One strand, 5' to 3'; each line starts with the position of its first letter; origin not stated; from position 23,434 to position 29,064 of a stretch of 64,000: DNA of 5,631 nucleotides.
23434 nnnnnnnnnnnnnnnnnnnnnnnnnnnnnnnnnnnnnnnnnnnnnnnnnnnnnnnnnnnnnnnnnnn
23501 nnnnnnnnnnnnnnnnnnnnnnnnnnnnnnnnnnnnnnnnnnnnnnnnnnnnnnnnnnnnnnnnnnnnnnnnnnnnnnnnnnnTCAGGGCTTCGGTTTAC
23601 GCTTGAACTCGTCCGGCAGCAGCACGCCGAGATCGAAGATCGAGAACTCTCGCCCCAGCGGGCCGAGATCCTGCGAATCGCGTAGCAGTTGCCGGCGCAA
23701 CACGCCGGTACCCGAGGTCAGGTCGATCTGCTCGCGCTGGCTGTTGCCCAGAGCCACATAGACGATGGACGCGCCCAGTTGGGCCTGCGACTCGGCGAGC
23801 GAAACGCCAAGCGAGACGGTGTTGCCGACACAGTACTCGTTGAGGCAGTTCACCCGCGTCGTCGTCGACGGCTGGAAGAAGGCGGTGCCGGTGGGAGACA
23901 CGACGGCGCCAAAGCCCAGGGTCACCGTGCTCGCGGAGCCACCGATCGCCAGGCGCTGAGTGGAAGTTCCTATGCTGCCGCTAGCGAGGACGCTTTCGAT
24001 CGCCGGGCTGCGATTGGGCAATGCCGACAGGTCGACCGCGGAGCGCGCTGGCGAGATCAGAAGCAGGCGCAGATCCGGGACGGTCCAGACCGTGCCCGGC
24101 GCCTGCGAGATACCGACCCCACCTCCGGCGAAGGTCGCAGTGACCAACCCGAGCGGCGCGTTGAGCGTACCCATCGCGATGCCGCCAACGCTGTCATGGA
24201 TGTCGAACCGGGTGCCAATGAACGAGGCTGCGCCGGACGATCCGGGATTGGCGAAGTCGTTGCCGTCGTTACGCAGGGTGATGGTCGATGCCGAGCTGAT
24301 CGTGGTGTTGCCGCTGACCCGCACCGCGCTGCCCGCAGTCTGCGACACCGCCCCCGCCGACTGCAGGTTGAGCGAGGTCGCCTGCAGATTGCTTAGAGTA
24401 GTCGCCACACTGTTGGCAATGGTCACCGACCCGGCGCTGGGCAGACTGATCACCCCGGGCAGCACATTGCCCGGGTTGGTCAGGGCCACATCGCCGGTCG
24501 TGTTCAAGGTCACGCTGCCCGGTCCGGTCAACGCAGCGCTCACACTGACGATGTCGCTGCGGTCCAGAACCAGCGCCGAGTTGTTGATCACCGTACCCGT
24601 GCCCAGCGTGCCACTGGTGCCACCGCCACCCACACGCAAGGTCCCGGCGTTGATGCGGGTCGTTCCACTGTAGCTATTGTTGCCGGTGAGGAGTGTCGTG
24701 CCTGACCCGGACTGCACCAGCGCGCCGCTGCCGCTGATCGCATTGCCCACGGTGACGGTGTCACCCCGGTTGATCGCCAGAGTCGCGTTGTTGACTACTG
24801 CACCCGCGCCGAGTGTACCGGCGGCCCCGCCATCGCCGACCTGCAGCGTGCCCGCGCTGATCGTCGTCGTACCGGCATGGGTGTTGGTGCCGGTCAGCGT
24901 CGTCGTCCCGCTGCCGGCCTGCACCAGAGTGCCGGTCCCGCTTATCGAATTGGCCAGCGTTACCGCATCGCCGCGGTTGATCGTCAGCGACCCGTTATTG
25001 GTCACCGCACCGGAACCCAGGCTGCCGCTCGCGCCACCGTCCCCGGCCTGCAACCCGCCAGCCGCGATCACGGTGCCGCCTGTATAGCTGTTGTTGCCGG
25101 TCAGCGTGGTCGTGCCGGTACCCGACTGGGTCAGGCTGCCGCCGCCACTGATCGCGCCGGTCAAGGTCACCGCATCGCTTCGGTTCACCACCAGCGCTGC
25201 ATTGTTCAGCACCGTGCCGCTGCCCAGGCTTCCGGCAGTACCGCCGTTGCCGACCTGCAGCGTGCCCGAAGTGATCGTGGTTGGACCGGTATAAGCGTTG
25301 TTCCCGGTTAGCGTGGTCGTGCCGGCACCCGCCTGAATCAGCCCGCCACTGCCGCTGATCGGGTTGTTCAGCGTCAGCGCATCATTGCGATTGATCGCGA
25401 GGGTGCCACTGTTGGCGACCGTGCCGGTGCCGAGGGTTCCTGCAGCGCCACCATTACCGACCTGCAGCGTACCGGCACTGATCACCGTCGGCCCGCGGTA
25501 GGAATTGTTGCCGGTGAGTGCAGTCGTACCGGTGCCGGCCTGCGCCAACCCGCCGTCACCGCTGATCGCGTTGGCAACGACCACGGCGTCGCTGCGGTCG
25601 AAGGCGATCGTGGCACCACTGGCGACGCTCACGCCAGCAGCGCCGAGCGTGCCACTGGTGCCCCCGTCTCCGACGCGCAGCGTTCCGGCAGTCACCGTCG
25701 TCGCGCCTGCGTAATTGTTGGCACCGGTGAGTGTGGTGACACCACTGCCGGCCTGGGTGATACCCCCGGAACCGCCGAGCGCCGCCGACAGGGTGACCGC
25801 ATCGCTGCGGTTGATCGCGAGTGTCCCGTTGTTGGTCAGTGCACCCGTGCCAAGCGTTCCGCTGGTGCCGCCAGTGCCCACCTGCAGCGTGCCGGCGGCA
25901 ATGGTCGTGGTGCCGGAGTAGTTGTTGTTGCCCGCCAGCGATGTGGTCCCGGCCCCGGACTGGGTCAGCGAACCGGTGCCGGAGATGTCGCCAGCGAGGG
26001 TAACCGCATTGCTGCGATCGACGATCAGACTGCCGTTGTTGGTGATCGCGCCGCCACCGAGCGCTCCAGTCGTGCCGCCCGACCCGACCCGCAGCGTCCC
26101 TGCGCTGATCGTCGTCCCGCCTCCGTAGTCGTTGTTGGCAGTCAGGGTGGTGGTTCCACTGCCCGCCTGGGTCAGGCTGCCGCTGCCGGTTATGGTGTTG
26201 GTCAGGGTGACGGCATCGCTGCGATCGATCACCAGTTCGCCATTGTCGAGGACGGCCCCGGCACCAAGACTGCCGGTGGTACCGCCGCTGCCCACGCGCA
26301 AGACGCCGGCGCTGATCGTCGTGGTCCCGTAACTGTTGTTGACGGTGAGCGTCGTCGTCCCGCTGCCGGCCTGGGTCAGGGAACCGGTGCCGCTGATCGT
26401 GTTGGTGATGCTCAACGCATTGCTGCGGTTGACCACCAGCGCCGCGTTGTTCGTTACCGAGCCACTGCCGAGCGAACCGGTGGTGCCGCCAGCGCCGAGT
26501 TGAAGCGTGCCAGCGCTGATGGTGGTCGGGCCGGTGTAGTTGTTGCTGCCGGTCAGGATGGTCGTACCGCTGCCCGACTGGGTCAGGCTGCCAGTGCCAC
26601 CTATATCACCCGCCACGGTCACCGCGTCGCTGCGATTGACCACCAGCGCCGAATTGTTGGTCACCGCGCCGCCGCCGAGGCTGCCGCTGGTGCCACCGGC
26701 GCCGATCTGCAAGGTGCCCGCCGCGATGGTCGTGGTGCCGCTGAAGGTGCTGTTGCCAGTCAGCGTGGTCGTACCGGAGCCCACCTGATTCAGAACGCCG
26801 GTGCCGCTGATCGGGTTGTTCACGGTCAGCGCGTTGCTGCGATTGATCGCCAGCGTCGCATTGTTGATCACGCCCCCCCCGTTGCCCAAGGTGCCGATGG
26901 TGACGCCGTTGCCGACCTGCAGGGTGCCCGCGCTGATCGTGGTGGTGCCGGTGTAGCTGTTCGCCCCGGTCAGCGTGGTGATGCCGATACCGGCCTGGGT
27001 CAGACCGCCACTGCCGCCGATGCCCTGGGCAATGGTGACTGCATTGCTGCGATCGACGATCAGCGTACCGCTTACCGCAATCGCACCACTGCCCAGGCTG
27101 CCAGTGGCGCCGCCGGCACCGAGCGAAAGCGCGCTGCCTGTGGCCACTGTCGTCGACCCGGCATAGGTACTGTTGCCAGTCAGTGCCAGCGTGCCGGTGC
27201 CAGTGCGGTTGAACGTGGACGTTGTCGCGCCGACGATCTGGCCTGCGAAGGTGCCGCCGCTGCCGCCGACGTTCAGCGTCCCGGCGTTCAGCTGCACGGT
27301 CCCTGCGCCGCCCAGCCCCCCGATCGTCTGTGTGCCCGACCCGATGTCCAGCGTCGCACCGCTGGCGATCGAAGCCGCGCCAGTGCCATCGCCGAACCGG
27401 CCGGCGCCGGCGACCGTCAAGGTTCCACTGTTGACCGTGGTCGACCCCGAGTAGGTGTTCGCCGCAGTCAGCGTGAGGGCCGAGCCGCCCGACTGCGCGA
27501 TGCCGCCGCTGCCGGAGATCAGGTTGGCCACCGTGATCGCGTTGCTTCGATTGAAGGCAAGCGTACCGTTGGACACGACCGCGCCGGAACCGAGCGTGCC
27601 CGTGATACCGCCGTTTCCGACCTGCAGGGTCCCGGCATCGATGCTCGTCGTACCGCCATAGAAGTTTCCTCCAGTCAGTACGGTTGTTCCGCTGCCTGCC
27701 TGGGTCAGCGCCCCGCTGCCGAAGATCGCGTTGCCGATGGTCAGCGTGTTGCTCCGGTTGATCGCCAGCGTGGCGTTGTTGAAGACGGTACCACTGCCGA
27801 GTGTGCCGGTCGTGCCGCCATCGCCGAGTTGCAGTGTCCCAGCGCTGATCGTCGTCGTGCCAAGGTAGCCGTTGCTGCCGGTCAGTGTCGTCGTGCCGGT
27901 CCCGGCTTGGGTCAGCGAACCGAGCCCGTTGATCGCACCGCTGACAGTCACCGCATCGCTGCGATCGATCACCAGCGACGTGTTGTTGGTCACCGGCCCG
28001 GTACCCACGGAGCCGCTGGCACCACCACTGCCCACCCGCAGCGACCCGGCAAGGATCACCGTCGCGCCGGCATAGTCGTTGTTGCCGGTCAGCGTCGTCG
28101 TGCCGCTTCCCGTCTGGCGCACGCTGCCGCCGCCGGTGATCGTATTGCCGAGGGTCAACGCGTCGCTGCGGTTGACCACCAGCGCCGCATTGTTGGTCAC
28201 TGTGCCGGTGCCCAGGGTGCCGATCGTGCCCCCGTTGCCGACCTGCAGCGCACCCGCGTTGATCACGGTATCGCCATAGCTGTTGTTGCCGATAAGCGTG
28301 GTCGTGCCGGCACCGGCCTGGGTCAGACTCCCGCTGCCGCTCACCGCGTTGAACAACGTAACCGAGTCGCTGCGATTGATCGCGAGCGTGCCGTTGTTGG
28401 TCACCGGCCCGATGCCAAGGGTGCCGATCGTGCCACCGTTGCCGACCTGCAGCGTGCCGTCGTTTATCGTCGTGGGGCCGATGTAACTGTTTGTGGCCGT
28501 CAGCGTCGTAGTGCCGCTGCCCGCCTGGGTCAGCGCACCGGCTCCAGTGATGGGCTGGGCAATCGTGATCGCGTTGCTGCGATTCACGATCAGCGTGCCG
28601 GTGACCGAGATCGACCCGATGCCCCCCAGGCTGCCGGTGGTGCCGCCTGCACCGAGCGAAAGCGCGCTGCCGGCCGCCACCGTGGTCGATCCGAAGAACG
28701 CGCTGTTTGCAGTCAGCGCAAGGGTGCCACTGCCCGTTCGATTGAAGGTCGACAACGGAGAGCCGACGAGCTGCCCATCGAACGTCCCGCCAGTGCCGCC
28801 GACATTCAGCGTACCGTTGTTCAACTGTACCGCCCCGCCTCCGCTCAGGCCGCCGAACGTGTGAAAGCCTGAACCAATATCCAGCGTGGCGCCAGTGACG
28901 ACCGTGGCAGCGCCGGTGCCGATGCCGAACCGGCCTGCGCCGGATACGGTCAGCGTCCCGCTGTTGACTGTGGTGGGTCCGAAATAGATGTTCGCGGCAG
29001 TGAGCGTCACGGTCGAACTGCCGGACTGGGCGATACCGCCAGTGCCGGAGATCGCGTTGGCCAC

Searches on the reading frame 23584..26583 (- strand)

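Call 28: search_protein_families(library=pfam, proteins=[window:23584-26583:-], max_evalue=0.00001)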
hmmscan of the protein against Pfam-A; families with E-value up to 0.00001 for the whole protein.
window:23584-26583:- (999 aa): 2 families
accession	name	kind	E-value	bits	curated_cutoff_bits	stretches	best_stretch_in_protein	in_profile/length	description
PF12951.13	PATR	-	2e-79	261.6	27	9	415-444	1-30/30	Passenger-associated-transport-repeat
PF18886.6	DUF5649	-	3e-11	43.9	25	1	717-780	1-64/68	Repeats of unknown function (DUF5649)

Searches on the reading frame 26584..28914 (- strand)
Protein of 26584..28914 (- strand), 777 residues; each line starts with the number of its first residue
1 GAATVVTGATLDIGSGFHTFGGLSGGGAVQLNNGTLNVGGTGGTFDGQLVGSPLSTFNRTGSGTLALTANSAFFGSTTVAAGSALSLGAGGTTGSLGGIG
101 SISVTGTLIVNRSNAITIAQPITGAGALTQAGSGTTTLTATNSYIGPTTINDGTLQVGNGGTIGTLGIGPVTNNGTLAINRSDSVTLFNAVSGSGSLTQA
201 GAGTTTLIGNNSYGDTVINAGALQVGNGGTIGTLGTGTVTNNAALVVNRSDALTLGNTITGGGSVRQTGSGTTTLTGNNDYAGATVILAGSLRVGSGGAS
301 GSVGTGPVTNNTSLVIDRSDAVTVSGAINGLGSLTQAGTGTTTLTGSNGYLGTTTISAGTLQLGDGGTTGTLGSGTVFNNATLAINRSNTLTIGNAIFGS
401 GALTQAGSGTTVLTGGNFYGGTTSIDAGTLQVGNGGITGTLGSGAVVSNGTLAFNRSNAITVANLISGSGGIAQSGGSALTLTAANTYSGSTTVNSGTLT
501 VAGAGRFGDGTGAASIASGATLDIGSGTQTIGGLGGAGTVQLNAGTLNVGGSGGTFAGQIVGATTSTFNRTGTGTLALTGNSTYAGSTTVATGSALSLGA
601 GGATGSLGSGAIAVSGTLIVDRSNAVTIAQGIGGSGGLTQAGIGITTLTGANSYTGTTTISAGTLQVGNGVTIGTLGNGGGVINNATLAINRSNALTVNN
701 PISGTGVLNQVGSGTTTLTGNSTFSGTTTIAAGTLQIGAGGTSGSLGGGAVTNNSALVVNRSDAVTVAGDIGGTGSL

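Call 53: search_protein_families(library=pfam, proteins=[window:26584-28914:-], max_evalue=0.01)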
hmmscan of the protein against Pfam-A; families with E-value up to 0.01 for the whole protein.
window:26584-28914:- (777 aa): 1 family
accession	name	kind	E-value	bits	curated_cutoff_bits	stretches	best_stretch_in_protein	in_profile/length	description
PF12951.13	PATR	-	9.2e-56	186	27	10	128-157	1-30/30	Passenger-associated-transport-repeat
